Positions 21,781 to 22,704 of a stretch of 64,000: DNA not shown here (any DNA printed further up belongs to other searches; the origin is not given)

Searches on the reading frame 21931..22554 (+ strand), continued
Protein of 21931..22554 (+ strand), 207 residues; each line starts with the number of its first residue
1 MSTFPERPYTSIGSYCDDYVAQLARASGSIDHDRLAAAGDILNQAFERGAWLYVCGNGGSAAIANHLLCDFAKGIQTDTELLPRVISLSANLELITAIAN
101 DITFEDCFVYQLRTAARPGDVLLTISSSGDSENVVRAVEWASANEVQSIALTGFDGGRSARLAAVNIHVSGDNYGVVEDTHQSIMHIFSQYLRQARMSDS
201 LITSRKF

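Call 17: find_related_loci(query=window:21931-22554:+, collection=genome_contigs, flank=10000)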
Query window:21931-22554:+ (207 aa) in genome_contigs; peptide patterns used: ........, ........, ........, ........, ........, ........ (x = any residue, [..] = any of these).
85 stretches matched a pattern; 29 encode a relative of the query (tblastn E <= 1e-3); 29 distinct loci.
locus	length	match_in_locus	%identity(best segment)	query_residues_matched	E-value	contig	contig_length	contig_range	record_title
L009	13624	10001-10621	84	1-207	1e-119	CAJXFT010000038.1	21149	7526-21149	MAG TPA_asm: uncultured Alphaproteobacteria bacterium isolate ERR599062_bin.171_MetaBAT_v2.12.1_MAG genome assembly, con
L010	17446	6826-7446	82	1-207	2e-118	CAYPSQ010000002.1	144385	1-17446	MAG TPA_asm: uncultured Rhizobiaceae bacterium isolate SRP092796_co5_268 genome assembly, contig: NODE_17_length_144385_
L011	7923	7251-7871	82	1-207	1e-117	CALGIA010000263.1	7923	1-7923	MAG TPA_asm: uncultured Rhodospirillaceae bacterium isolate ERR2206756_bin.142_CONCOCT_v1.1_MAG genome assembly, contig:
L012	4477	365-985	80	1-207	3e-116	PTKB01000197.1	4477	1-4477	MAG: Alphaproteobacteria bacterium MarineAlpha10_Bin2 CFH39_197, whole genome shotgun sequence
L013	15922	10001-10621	82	1-207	2e-114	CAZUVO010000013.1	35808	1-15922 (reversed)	MAG TPA_asm: uncultured Rhizobiaceae bacterium isolate SRP200020_co5_29 genome assembly, contig: NODE_1744_length_35808_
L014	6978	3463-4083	77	1-207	3e-109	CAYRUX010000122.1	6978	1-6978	MAG TPA_asm: uncultured Rhizobiaceae bacterium isolate SRP092796_co4_670 genome assembly, contig: k141_5906589, whole ge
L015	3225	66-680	75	3-207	5e-108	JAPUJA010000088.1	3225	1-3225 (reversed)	MAG: Proteobacteria bacterium isolate KW1-S11_145 KW1-S11_145_cg88, whole genome shotgun sequence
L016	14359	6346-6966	77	1-207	1e-109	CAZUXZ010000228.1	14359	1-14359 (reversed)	MAG TPA_asm: uncultured Rhizobiaceae bacterium isolate SRP092796_co1_574 genome assembly, contig: k141_7862190, whole ge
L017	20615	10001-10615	73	3-207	6e-105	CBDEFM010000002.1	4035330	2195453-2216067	MAG: Alphaproteobacteria bacterium isolate aeb00254-6c42-428d-b364-e2f44f9e6819 genome assembly, contig: contig_2, whole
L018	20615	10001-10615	73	3-207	4e-104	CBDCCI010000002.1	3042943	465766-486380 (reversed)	MAG: Alphaproteobacteria bacterium isolate 09f1bc1b-1bad-4b92-9679-6e0ab018260f genome assembly, contig: contig_2, whole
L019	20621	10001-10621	71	1-207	4e-104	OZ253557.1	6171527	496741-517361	MAG: Alphaproteobacteria bacterium isolate 076c979e-b32e-4df2-94ec-b05dd2327168 genome assembly, chromosome: 1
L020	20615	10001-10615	73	3-207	4e-104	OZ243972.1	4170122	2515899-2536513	MAG: Alphaproteobacteria bacterium isolate 09f1bc1b-1bad-4b92-9679-6e0ab018260f genome assembly, chromosome: 1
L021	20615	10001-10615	72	3-207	2e-103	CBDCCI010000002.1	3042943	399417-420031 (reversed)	MAG: Alphaproteobacteria bacterium isolate 09f1bc1b-1bad-4b92-9679-6e0ab018260f genome assembly, contig: contig_2, whole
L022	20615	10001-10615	69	3-207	1e-97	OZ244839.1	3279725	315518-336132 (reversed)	MAG: Alphaproteobacteria bacterium isolate 6fc921c6-fbc8-4da4-8046-d56663dc60e1 genome assembly, chromosome: 1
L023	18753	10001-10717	60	3-207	8e-89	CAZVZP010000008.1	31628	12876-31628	MAG TPA_asm: uncultured Hyphomicrobiales bacterium isolate SRP119689_co1_312 genome assembly, contig: NODE_1742_length_3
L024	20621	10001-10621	60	1-207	2e-85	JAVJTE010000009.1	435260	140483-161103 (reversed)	MAG: Rhodospirillales bacterium isolate G1-WW12-34 k141_42561, whole genome shotgun sequence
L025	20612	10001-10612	62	4-207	5e-83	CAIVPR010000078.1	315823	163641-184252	MAG: uncultured Acidobacteriia bacterium isolate Kiruna2_bin-2173 genome assembly, contig: bin-2173:078/186, whole genom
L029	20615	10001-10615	74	3-207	2e-100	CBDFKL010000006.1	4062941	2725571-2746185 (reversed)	MAG: Alphaproteobacteria bacterium isolate 1368f247-a1ca-469e-8ff8-323441c52473 genome assembly, contig: contig_6, whole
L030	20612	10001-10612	59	4-207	3e-78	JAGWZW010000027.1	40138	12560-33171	MAG: Alphaproteobacteria bacterium isolate REEB62 contig-150_1105, whole genome shotgun sequence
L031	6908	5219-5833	61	3-207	8e-76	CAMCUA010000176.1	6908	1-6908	MAG: Asaia bogorensis isolate MsH-01oct19-106 genome assembly, contig: MsH-01oct19-C25234, whole genome shotgun sequence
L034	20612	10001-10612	58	4-207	3e-70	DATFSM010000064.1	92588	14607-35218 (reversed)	MAG TPA_asm: Bryobacteraceae bacterium isolate SMAG_U9384 k141_4288738, whole genome shotgun sequence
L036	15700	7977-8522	43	11-192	4e-46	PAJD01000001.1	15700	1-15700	MAG: Candidatus Neomarinimicrobiota bacterium isolate NAT224 MHASMcontig_89640, whole genome shotgun sequence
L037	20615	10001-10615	72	3-207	3e-96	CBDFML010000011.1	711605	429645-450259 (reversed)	MAG: Alphaproteobacteria bacterium isolate ee590b42-bf06-4283-966f-9fd346340294 genome assembly, contig: contig_11, whol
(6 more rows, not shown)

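Call 19: find_encoding_contigs(protein=P0103, flank=10000, max_places=3)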
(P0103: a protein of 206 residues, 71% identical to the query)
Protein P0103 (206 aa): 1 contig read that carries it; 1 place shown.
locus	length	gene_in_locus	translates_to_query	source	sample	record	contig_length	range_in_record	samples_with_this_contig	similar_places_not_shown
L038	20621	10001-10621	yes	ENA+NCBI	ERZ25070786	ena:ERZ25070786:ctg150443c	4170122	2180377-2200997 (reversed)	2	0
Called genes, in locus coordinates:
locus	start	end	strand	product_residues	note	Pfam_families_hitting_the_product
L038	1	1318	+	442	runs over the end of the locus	PF00202:Aminotran_3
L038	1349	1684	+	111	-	PF00355:Rieske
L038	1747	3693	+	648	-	PF16177:ACAS_N, PF00501:AMP-binding, PF13193:AMP-binding_C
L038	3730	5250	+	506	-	PF00501:AMP-binding, PF13193:AMP-binding_C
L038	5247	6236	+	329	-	PF02558:ApbA, PF08546:ApbA_C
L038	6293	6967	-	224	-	-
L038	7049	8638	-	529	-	PF01019:G_glu_transpept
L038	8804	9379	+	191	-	-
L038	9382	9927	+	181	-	-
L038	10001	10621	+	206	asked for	PF13580:SIS_2, PF01380:SIS (faint)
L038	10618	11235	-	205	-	PF09335:VTT_dom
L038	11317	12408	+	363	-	PF01594:AI-2E_transport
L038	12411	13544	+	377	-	PF02615:Ldh_2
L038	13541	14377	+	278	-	PF13489:Methyltransf_23, PF01209:Ubie_methyltran (weak), PF08241:Methyltransf_11, PF08242:Methyltransf_12, PF13649:Methyltransf_25, PF13847:Methyltransf_31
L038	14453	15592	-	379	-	PF01222:ERG4_ERG24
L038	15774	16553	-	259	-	PF00106:adh_short, PF08659:KR (faint), PF13561:adh_short_C2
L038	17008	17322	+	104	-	PF00166:Cpn10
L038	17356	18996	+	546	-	PF00118:Cpn60_TCP1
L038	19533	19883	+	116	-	PF04255:DUF433 (weak)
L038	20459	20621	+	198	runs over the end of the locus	PF01425:Amidase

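Call 20: find_encoding_contigs(protein=P0106, flank=10000, max_places=3)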
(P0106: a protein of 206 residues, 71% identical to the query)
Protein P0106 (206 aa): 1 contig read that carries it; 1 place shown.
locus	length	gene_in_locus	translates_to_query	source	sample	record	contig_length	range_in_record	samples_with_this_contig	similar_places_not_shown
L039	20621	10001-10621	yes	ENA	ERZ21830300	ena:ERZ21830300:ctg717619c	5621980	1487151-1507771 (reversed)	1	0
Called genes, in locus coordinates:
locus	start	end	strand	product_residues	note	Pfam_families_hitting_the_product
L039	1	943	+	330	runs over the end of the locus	PF02558:ApbA, PF08546:ApbA_C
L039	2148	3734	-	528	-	PF01019:G_glu_transpept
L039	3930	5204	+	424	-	PF13433:Peripla_BP_5 (weak), PF13458:Peripla_BP_6, PF01094:ANF_receptor (faint)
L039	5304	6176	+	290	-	PF02653:BPD_transp_2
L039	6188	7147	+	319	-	PF02653:BPD_transp_2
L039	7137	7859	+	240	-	PF00005:ABC_tran, PF12399:BCA_ABC_TP_C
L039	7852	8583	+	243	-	PF00005:ABC_tran, PF13304:AAA_21 (faint)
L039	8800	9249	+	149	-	-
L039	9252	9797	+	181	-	-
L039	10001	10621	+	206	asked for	PF13580:SIS_2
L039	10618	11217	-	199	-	PF09335:VTT_dom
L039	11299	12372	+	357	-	PF01594:AI-2E_transport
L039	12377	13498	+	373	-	PF02615:Ldh_2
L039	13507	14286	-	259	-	PF00106:adh_short, PF13561:adh_short_C2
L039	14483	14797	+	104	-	PF00166:Cpn10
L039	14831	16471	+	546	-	PF00118:Cpn60_TCP1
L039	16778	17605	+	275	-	PF13469:Sulfotransfer_3, PF00685:Sulfotransfer_1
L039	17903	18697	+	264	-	PF13640:2OG-FeII_Oxy_3, PF13661:2OG-FeII_Oxy_4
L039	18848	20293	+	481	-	PF01425:Amidase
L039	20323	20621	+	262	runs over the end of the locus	PF23441:SDR, PF00106:adh_short, PF08659:KR, PF13561:adh_short_C2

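Call 24: search_protein_families(library=pfam, proteins=[L020:5303-7045:+, L020:7104-8045:+, L020:8131-9171:+, L020:11158-12837:+, L020:12886-13506:+, L020:13673-15382:+, L036:6021-6998:+, L036:6999-7907:+, L036:8622-9902:+, L036:9889-10869:+], max_evalue=0.00001)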
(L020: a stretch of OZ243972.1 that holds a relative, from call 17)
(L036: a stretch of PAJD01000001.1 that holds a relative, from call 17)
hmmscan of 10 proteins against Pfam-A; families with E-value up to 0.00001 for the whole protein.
L020:5303-7045:+ (580 aa): 4 families
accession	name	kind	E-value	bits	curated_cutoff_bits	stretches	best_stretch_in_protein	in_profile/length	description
PF03050.20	DDE_Tnp_IS66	-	1.1e-96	324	23.1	1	239-529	2-284/284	Transposase IS66 family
PF13817.11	DDE_Tnp_IS66_C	-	3.7e-18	65.9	30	1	535-573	1-39/39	IS66 C-terminal element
PF13005.12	zf-IS66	-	1.4e-16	61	27.3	1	181-221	4-45/46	zinc-finger binding domain of transposase IS66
PF13007.12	LZ_Tnp_IS66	-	8e-06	26.9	22.9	1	91-155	1-59/71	Transposase C of IS166 homeodomain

L020:7104-8045:+ (313 aa): 2 families
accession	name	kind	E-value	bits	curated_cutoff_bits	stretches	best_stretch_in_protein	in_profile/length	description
PF00288.32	GHMP_kinases_N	-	9.3e-14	51.9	22.3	1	63-141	12-87/87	GHMP kinases N terminal domain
PF08544.19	GHMP_kinases_C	-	1.6e-09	38.5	21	1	215-288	5-79/85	GHMP kinases C terminal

L020:8131-9171:+ (346 aa): 8 families
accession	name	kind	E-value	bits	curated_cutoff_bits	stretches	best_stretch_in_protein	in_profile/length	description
PF01370.27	Epimerase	-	3.4e-60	203.9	20.9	1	7-256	1-240/240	NAD dependent epimerase/dehydratase family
PF16363.11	GDP_Man_Dehyd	-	3.2e-45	155.5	27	1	8-310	1-323/332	GDP-mannose 4,6 dehydratase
PF04321.23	RmlD_sub_bind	-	2e-15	57.1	27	1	7-162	3-142/287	RmlD substrate binding domain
PF02719.21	Polysacc_synt_2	-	4.3e-14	52.8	20.2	1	7-178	1-174/293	Polysaccharide biosynthesis protein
PF01073.25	3Beta_HSD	-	2.3e-13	50.3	22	1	8-247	1-235/280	3-beta hydroxysteroid dehydrogenase/isomerase family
PF13460.12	NAD_binding_10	-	1e-10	42.2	27.2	1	11-170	1-141/184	NAD(P)H-binding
PF05368.20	NmrA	-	3.7e-08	33.8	27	1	4-122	2-108/298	NmrA-like family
PF07993.18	NAD_binding_4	-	1.6e-06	27.9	20.1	0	70-200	88-231/258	Male sterility protein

L020:11158-12837:+ (559 aa): 0 families

L020:12886-13506:+ (206 aa): 0 families

L020:13673-15382:+ (569 aa): 4 families
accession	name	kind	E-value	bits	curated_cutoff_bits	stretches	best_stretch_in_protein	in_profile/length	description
PF00535.33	Glycos_transf_2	-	5.9e-18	65.8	23.3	1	74-188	1-115/168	Glycosyl transferase family 2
PF10111.15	Glyco_tranf_2_2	-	4.1e-11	43.3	27.3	0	102-166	28-96/276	Glycosyltransferase like family 2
PF13641.12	Glyco_tranf_2_3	-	2.1e-07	31.6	27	0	73-170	3-105/230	Glycosyltransferase like family 2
PF02709.20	Glyco_transf_7C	-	5.2e-06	26.5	23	0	245-282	21-58/78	N-terminal domain of galactosyltransferase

L036:6021-6998:+ (325 aa): 7 families
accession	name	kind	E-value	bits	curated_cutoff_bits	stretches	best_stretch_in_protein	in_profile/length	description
PF16363.11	GDP_Man_Dehyd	-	7e-78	262.8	27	1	5-310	1-330/332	GDP-mannose 4,6 dehydratase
PF01370.27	Epimerase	-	3.1e-51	174.5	20.9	1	4-245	1-240/240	NAD dependent epimerase/dehydratase family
PF02719.21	Polysacc_synt_2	-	6.9e-11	42.3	20.2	1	4-120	1-127/293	Polysaccharide biosynthesis protein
PF07993.18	NAD_binding_4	-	7.7e-08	32.2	20.1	1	6-173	1-204/258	Male sterility protein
PF04321.23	RmlD_sub_bind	-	1.1e-07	31.6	27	1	3-174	2-149/287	RmlD substrate binding domain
PF13460.12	NAD_binding_10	-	2.2e-06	28.1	27.2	1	8-185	1-155/184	NAD(P)H-binding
PF01073.25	3Beta_HSD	-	4e-06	26.5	22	1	5-154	1-152/280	3-beta hydroxysteroid dehydrogenase/isomerase family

L036:6999-7907:+ (302 aa): 6 families
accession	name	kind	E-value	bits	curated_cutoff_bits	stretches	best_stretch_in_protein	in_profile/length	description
PF16363.11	GDP_Man_Dehyd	-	1.3e-43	150.1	27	1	4-297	1-331/332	GDP-mannose 4,6 dehydratase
PF01370.27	Epimerase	-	3.6e-40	138.3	20.9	1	3-232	1-239/240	NAD dependent epimerase/dehydratase family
PF04321.23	RmlD_sub_bind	-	3.1e-17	63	27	1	1-176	1-160/287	RmlD substrate binding domain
PF01073.25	3Beta_HSD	-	1.8e-16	60.5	22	1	4-219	1-229/280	3-beta hydroxysteroid dehydrogenase/isomerase family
PF07993.18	NAD_binding_4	-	1.4e-11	44.5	20.1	1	53-163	80-204/258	Male sterility protein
PF02719.21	Polysacc_synt_2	-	8.7e-08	32.1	20.2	1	3-157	1-158/293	Polysaccharide biosynthesis protein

L036:8622-9902:+ (426 aa): 3 families
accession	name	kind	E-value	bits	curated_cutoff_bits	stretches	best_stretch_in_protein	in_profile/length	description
PF00483.29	NTP_transferase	-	8.3e-24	84.9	21.2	1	3-198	2-209/245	Nucleotidyl transferase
PF12804.13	NTP_transf_3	-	2.6e-11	44.4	27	1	3-105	1-96/160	MobA-like NTP transferase domain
PF13242.12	Hydrolase_like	-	6.3e-06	26.5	22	0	344-400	2-59/75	HAD-hyrolase-like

L036:9889-10869:+ (326 aa): 1 family
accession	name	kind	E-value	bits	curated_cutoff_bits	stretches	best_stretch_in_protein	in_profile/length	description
PF00288.32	GHMP_kinases_N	-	1.1e-14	54.8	22.3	1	73-157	5-87/87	GHMP kinases N terminal domain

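Call 25: search_protein_families(library=pfam, proteins=[L034:8022-8801:+, L034:6896-7774:-, L034:5631-6899:-, L030:8270-9988:+, L030:6294-7325:+, L030:4069-6342:+, L025:9272-9994:+, L025:10643-12067:+, L025:8478-9068:+, L024:8722-9768:+], max_evalue=0.00001)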
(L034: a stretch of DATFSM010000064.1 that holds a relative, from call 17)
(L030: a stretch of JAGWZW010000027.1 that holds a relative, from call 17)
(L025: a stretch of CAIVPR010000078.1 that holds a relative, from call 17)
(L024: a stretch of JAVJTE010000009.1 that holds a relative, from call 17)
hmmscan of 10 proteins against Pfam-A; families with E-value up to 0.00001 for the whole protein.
L034:8022-8801:+ (259 aa): 3 families
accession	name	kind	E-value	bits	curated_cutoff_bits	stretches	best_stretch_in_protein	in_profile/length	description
PF08543.17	Phos_pyr_kin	-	8.4e-90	300.9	27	1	12-254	1-246/246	Phosphomethylpyrimidine kinase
PF00294.29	PfkB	-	6.7e-12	45.8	25.8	1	120-235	173-285/302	pfkB family carbohydrate kinase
PF01256.23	Carb_kinase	-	4e-06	26.9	27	0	102-234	85-214/242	NAD(P)H-hydrate dehydratase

L034:6896-7774:- (292 aa): 4 families
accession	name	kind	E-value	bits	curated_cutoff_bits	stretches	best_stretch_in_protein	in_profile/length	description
PF04545.22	Sigma70_r4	-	4.4e-17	61.8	24.1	1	229-276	1-48/50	Sigma-70, region 4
PF04542.20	Sigma70_r2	-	1.6e-13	50.7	24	1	60-132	1-70/71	Sigma-70 region 2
PF04539.22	Sigma70_r3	-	1.2e-08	35.4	25.3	1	142-178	4-40/78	Sigma-70 region 3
PF08281.18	Sigma70_r4_2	-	7.3e-08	32.4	25.7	1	226-271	4-49/54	Sigma-70, region 4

L034:5631-6899:- (422 aa): 1 family
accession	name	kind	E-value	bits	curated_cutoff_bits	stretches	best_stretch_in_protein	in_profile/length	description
PF05559.16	DUF763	-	1.5e-125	419.2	35.5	1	23-334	1-319/319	Protein of unknown function (DUF763)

L030:8270-9988:+ (572 aa): 2 families
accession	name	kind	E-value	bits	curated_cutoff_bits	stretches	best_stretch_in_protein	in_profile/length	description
PF00288.32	GHMP_kinases_N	-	9.1e-12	45.5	22.3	1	319-397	12-87/87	GHMP kinases N terminal domain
PF08544.19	GHMP_kinases_C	-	2.1e-08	34.9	21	1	470-546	2-79/85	GHMP kinases C terminal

L030:6294-7325:+ (343 aa): 3 families
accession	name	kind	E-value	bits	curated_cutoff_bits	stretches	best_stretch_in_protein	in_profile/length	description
PF01370.27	Epimerase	-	1.8e-34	119.6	20.9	1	27-268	2-240/240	NAD dependent epimerase/dehydratase family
PF16363.11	GDP_Man_Dehyd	-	2.8e-25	89.9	27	1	27-259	1-241/332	GDP-mannose 4,6 dehydratase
PF04321.23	RmlD_sub_bind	-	2.5e-06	27.2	27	1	27-257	4-199/287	RmlD substrate binding domain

L030:4069-6342:+ (757 aa): 2 families
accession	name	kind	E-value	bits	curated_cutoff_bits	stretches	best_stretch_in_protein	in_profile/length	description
PF07940.18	Hepar_II_III_C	-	3.2e-49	168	24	1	479-714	9-226/237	Heparinase II/III-like, C-terminal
PF16889.11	Hepar_II_III_N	-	1.8e-23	83.9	22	1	156-376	83-277/340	Heparinase II/III N-terminus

L025:9272-9994:+ (240 aa): 1 family
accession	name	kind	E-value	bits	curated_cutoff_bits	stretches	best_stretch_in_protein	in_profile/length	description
PF06778.18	Chlor_dismutase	-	2.1e-14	54.1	25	1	120-229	85-188/189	Chlorite dismutase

L025:10643-12067:+ (474 aa): 1 family
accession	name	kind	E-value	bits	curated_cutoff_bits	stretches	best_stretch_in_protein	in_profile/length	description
PF04932.20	Wzy_C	-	8.3e-18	65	31.7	1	241-391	2-149/149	O-Antigen ligase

L025:8478-9068:+ (196 aa): 1 family
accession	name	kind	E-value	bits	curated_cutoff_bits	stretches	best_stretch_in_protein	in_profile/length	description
PF02469.27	Fasciclin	-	1.8e-35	122.3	22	1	61-195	2-123/123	Fasciclin domain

L024:8722-9768:+ (348 aa): 1 family
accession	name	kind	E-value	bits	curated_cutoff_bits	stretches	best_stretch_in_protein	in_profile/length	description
PF06258.17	Mito_fiss_Elm1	-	4.8e-83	279.2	27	1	42-340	1-302/304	Mitochondrial fission ELM1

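Call 46: search_protein_representatives(protein=window:21931-22554:+)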
Query: 207 residues. Proteins with E-value up to 0.001 (for the whole library): 11316; up to 1e-10: 5909; up to 1e-30: 206. The best 150 are listed.
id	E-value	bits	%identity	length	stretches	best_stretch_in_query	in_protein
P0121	6.4e-72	257.4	56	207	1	1-206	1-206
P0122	3.0e-66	238.8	53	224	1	3-206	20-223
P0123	3.1e-62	225.8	51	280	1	2-203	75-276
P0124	6.8e-61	221.4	52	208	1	3-207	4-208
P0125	9.5e-61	220.9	52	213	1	3-203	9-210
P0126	4.7e-60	218.7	51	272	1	3-202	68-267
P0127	7.9e-60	217.9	38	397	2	6-198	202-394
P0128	1.2e-59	217.3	50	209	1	2-199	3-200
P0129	8.4e-59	214.6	70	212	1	3-140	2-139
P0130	9.0e-57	207.9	51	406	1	3-203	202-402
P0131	2.0e-55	203.5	49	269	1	3-198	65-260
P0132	2.6e-55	203.2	59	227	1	3-166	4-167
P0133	7.7e-55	201.6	46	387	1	4-207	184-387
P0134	2.6e-54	199.9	60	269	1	3-162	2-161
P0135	1.7e-53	197.3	46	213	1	4-200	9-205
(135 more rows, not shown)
